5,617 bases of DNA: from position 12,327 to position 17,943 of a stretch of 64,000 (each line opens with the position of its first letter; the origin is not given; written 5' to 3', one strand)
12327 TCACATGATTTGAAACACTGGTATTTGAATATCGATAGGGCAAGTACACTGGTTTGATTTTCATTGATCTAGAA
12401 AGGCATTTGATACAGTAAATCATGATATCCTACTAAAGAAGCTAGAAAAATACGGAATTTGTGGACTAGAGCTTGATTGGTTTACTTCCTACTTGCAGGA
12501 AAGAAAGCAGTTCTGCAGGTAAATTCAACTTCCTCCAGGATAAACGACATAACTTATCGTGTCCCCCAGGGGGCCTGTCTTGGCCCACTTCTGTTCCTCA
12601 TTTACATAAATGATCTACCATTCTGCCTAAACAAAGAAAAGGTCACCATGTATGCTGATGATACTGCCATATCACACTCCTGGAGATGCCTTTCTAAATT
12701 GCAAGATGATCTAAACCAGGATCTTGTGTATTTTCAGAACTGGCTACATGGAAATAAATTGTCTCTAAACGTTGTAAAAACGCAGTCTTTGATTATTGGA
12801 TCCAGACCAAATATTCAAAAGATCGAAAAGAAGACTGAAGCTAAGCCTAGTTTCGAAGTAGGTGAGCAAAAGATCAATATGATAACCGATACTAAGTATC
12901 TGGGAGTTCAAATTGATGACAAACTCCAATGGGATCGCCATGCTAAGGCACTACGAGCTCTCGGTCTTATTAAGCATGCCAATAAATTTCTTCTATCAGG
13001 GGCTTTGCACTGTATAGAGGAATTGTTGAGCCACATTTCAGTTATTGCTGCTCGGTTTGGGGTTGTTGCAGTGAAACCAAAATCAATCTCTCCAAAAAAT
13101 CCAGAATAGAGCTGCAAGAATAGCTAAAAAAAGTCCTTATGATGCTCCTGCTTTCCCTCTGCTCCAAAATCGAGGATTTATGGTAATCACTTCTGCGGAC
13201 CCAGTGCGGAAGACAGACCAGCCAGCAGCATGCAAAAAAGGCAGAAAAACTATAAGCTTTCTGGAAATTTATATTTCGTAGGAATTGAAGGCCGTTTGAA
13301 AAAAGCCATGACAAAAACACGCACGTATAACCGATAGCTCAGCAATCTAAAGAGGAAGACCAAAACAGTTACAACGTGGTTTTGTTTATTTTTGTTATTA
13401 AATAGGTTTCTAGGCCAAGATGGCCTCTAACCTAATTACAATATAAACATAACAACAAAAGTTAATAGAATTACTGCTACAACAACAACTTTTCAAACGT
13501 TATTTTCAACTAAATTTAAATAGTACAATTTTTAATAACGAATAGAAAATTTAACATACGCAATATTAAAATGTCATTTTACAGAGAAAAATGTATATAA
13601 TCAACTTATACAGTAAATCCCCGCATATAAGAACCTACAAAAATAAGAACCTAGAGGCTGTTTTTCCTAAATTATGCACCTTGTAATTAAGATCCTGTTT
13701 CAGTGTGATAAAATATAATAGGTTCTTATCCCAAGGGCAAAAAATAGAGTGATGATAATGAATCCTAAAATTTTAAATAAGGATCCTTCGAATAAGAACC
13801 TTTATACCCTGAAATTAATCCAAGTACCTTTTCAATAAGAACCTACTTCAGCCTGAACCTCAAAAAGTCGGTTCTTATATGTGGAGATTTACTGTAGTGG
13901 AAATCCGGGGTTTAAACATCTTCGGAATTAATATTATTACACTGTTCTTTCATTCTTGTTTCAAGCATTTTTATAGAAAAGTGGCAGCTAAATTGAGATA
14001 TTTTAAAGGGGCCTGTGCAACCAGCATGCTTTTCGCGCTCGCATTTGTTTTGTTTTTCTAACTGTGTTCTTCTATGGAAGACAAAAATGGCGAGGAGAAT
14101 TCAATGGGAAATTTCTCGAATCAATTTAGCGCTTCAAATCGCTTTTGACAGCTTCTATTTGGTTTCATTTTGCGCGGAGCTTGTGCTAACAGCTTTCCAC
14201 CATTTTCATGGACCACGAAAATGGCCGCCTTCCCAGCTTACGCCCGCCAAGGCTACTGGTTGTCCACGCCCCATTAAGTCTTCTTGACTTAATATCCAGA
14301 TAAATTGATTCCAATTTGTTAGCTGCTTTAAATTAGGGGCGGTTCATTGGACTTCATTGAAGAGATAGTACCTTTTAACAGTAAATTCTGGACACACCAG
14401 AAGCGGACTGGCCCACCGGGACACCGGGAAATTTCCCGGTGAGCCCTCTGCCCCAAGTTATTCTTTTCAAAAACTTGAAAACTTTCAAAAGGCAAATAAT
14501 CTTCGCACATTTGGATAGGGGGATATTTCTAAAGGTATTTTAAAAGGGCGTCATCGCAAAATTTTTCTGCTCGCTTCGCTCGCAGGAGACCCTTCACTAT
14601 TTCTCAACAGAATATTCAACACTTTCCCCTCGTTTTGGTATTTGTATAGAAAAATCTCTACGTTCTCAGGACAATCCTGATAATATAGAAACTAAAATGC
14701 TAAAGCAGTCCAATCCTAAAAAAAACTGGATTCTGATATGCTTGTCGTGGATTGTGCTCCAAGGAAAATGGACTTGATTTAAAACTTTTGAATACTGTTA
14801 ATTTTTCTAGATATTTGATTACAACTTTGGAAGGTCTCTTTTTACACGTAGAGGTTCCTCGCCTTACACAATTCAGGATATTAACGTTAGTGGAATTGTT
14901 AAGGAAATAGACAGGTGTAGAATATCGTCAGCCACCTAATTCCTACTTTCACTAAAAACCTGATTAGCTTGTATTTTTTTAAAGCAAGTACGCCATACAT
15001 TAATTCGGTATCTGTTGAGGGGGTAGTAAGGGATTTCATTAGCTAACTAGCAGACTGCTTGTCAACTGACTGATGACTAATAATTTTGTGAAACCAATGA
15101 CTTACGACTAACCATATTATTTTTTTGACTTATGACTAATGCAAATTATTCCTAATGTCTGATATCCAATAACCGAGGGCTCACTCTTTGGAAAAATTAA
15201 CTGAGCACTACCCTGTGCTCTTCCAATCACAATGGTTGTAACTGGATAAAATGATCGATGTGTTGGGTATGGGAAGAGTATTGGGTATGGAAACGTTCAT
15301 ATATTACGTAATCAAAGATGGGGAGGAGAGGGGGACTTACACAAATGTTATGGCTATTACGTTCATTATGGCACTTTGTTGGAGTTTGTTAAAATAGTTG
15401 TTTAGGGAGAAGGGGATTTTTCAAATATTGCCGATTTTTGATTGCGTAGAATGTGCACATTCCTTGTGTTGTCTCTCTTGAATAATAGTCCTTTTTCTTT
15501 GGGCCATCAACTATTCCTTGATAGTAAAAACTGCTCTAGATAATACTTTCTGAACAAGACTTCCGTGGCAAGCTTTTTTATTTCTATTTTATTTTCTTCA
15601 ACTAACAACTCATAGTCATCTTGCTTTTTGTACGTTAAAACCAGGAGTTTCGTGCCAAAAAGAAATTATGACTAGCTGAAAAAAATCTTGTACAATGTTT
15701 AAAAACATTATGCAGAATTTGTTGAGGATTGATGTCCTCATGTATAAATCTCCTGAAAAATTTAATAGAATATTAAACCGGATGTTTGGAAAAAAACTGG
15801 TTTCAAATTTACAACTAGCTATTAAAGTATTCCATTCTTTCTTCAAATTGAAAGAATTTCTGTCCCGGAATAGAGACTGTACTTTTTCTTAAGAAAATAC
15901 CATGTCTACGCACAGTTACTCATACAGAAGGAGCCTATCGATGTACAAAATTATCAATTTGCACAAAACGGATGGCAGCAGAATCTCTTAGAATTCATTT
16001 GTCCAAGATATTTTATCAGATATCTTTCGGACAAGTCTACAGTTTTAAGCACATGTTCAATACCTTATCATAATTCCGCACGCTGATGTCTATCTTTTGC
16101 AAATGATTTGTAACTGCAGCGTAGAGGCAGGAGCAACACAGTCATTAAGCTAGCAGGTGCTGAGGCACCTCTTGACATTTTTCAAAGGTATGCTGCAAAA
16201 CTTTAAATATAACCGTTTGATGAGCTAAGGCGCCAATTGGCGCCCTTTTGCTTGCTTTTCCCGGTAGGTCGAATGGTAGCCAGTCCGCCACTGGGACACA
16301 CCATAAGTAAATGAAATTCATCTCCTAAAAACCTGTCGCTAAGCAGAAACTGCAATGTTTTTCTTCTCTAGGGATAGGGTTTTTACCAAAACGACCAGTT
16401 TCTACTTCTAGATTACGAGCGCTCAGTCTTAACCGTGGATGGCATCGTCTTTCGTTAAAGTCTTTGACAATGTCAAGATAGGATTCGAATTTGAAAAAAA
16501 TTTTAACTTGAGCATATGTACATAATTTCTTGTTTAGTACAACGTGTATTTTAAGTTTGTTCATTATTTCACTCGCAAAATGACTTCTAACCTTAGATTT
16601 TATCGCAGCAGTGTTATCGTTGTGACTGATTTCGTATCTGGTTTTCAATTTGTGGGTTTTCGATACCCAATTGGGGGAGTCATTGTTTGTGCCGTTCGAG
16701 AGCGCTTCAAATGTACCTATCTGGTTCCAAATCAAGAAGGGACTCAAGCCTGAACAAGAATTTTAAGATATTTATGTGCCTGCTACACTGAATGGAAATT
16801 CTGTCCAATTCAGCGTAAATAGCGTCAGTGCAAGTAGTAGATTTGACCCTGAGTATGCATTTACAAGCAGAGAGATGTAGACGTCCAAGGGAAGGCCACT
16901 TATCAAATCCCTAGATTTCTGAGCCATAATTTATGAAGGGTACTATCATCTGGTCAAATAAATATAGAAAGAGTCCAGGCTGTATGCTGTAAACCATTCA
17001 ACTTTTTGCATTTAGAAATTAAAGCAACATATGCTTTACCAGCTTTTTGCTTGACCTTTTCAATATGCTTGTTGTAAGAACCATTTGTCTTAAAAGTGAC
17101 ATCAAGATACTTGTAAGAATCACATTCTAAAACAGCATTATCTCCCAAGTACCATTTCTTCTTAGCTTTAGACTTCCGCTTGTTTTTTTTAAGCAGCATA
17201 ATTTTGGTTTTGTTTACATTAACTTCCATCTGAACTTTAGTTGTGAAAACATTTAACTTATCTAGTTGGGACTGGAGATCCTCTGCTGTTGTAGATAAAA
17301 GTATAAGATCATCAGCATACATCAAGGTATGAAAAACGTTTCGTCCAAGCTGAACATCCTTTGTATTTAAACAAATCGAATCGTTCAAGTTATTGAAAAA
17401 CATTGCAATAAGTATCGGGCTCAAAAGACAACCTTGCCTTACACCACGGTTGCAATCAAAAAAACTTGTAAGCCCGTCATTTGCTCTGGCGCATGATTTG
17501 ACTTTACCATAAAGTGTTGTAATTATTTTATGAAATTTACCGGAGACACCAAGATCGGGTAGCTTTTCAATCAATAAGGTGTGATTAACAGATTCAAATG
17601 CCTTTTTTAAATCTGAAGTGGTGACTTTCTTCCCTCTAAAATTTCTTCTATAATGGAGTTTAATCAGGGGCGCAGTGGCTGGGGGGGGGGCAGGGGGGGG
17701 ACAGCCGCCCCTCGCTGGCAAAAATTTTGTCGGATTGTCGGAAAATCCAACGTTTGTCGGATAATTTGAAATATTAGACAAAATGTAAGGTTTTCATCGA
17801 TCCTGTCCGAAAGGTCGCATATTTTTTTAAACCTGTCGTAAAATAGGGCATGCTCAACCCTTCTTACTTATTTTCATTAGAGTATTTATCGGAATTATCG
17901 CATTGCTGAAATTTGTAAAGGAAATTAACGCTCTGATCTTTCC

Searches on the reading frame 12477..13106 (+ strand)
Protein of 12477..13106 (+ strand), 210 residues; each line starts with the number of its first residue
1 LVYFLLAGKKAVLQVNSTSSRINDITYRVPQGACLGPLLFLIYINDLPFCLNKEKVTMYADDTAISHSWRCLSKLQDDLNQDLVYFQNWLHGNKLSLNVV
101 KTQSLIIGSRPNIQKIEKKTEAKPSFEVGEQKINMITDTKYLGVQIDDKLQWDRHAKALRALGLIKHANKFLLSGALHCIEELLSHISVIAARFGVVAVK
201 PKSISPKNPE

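Call 46: search_protein_families(library=pfam, max_evalue=0.01, proteins=[window:12477-13106:+])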
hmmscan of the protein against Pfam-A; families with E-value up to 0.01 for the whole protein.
seq(210 aa): 1 family
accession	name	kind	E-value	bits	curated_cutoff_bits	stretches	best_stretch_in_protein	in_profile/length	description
PF00078.32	RVT_1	-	3.2e-11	43.8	29.6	1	25-145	115-204/205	Reverse transcriptase (RNA-dependent DNA polymerase)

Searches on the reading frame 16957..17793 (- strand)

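Call 46: search_protein_families(library=pfam, max_evalue=0.01, proteins=[window:16957-17793:-])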
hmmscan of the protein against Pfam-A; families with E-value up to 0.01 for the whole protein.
seq(279 aa): 1 family
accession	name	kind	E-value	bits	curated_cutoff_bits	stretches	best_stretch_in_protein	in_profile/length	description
PF00078.32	RVT_1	-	3.2e-24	86.2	29.6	1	52-230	65-201/205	Reverse transcriptase (RNA-dependent DNA polymerase)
